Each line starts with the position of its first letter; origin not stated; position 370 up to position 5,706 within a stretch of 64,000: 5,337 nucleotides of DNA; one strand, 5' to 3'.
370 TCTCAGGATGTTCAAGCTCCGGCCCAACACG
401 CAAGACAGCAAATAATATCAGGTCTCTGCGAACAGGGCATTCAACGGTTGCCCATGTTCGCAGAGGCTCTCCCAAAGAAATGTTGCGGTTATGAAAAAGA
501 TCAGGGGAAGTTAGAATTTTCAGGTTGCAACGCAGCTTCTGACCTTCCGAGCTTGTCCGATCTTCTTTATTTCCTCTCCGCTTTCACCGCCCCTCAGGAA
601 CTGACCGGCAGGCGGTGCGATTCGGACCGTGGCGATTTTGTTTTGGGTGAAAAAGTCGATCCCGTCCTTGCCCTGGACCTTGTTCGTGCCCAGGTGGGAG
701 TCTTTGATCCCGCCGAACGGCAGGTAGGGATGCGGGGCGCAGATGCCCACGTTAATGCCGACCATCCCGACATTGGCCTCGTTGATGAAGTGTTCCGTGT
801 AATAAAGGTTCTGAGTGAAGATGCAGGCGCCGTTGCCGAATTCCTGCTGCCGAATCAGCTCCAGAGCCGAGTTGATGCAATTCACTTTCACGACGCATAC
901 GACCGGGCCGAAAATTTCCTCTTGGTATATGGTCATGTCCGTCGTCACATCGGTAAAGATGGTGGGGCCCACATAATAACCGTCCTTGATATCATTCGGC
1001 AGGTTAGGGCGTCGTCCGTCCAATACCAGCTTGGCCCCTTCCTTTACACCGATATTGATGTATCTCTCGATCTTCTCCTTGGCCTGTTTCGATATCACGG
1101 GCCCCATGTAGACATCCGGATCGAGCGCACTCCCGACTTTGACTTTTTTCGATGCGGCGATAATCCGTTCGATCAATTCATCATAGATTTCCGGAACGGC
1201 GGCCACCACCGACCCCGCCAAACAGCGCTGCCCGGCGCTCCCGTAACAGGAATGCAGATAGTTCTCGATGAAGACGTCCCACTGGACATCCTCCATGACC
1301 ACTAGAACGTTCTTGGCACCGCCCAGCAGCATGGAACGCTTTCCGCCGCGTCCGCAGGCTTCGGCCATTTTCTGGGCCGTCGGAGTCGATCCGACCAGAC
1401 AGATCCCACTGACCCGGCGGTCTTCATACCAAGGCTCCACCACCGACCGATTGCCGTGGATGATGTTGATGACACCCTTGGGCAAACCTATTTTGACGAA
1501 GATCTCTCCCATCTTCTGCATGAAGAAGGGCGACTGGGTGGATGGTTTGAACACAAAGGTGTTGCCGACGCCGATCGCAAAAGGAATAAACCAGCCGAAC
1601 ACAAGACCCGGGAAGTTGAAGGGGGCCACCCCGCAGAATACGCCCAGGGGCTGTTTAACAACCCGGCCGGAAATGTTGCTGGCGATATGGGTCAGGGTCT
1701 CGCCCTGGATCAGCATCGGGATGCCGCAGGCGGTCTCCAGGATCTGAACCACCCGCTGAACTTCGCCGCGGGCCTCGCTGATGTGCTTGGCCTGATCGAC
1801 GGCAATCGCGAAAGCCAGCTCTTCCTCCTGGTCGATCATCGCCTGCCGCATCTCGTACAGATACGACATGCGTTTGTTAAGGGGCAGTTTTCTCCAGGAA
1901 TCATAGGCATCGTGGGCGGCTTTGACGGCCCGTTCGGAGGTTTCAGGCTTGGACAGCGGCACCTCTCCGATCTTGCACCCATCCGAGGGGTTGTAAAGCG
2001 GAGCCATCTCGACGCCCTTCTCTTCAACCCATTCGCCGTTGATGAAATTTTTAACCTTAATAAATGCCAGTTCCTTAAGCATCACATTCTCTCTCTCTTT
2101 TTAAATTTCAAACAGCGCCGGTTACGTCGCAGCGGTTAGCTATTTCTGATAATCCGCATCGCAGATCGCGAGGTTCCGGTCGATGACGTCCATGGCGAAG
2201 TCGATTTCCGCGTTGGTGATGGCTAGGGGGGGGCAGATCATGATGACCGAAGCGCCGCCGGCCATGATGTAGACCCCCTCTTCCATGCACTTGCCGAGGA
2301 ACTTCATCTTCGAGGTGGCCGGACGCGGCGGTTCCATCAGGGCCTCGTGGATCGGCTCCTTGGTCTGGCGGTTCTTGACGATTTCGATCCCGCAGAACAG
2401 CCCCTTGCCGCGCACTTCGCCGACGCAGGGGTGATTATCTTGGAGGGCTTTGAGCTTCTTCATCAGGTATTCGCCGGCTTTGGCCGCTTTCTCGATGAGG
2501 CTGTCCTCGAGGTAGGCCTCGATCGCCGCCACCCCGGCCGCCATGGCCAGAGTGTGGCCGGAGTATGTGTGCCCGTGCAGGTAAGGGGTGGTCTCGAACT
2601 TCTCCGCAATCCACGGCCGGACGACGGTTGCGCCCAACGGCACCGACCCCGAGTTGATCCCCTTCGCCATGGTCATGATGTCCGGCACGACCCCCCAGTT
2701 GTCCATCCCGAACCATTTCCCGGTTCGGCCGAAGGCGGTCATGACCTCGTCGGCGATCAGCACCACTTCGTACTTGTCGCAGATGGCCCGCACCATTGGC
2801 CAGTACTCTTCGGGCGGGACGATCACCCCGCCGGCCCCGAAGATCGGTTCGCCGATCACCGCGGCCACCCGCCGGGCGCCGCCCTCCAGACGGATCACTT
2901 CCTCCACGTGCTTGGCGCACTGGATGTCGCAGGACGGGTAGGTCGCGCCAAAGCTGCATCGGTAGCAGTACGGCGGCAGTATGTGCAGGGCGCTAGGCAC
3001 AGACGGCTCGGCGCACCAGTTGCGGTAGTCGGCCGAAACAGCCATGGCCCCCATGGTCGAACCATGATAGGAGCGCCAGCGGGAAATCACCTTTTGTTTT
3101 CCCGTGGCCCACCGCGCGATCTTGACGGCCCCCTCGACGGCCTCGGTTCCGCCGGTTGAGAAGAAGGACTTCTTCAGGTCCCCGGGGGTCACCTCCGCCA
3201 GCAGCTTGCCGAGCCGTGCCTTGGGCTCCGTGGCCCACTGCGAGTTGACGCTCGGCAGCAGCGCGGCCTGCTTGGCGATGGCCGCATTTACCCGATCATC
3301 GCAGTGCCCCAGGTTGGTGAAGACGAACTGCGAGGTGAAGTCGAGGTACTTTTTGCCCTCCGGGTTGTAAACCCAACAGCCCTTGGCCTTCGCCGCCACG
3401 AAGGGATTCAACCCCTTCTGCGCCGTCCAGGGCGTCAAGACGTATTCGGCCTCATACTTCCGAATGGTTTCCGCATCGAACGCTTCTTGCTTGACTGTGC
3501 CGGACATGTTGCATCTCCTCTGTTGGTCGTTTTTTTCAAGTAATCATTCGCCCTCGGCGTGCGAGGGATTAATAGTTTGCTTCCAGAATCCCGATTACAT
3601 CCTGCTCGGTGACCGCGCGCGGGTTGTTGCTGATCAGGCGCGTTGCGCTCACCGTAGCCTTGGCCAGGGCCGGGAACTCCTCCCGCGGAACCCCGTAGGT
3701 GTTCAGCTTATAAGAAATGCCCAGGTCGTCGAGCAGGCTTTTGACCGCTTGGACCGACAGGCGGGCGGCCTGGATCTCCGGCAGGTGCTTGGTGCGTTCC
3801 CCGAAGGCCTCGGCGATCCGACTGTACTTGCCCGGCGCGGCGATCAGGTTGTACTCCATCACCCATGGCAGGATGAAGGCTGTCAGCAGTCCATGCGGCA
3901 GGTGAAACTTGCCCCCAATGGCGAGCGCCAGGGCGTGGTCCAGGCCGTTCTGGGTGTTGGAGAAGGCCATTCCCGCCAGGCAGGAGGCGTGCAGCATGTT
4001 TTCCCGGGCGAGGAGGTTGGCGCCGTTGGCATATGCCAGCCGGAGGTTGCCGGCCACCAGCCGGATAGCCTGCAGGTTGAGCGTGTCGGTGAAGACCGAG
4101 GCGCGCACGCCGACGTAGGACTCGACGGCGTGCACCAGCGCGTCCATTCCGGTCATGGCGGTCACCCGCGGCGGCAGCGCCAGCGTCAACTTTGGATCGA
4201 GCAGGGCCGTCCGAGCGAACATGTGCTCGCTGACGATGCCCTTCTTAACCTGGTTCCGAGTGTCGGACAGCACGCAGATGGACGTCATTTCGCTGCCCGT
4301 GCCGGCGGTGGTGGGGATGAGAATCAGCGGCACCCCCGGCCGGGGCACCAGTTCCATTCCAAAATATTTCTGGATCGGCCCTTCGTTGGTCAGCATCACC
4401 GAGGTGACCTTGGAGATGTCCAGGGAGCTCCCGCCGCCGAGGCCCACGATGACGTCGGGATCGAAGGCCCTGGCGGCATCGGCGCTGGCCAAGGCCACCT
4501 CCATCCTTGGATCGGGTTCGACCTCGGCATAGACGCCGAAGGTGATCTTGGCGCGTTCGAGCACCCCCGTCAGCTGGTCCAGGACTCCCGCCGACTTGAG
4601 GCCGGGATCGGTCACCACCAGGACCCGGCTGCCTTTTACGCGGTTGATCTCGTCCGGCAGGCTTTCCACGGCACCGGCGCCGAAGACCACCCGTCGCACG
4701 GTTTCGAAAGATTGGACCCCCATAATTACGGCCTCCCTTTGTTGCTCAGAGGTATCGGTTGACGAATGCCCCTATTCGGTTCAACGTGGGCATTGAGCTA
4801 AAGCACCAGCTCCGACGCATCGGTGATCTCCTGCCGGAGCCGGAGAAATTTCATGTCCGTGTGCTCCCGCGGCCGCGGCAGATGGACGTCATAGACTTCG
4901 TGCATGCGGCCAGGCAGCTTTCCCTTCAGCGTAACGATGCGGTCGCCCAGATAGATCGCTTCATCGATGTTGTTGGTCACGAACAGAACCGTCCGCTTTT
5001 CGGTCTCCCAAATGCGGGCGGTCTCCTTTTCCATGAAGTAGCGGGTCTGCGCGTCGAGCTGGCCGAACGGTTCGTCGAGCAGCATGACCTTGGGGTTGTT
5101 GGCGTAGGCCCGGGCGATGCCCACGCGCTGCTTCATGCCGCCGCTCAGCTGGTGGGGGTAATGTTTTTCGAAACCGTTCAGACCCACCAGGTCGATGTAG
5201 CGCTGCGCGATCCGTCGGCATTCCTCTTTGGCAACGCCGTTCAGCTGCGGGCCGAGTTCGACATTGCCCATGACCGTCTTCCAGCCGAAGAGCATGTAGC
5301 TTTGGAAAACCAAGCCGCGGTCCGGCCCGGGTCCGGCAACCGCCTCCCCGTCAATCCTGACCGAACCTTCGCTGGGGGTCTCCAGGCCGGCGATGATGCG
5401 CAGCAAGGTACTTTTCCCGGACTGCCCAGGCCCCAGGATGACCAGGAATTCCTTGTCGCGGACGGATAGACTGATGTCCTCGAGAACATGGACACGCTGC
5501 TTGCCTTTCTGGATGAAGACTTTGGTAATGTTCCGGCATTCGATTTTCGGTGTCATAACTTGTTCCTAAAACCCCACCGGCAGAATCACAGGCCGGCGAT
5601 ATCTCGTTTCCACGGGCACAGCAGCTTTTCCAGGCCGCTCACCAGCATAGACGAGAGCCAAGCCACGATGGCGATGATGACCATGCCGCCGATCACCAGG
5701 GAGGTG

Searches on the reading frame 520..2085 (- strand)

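Call 65: search_protein_families(library=pfam, proteins=[window:520-2085:-], max_evalue=0.000001)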
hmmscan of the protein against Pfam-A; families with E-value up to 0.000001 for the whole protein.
window:520-2085:- (521 aa): 1 family
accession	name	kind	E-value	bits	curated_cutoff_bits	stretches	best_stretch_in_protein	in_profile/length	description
PF00171.27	Aldedh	-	6.6e-128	427.6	23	1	19-483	1-459/461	Aldehyde dehydrogenase family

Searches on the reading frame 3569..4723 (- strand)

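Call 65: search_protein_families(library=pfam, proteins=[window:3569-4723:-], max_evalue=0.000001)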
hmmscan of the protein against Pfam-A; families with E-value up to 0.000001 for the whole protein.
window:3569-4723:- (384 aa): 3 families
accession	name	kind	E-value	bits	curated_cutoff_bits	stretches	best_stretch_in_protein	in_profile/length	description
PF25137.1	ADH_Fe_C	-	3.1e-58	197.1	27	1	188-384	1-194/194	Fe-containing alcohol dehydrogenase family, C-terminal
PF00465.25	Fe-ADH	-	3e-49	167.3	31.3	1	10-177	2-168/168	Iron-containing alcohol dehydrogenase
PF13685.12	Fe-ADH_2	-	2.2e-11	44.4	28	1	13-109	1-95/149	Iron-containing alcohol dehydrogenase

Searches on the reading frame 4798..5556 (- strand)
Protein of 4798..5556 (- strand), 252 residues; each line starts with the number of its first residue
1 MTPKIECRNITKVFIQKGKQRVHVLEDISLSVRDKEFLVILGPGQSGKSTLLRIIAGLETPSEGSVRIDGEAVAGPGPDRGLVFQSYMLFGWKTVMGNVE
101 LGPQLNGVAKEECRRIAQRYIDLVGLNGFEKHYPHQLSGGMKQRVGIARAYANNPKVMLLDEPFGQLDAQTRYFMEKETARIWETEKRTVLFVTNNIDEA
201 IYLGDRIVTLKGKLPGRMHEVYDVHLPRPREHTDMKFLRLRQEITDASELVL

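Call 65: search_protein_families(library=pfam, proteins=[window:4798-5556:-], max_evalue=0.000001)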
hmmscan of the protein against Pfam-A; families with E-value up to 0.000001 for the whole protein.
window:4798-5556:- (252 aa): 1 family
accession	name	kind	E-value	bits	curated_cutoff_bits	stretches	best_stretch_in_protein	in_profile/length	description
PF00005.33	ABC_tran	-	2.6e-29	103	25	1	25-164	1-136/137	ABC transporter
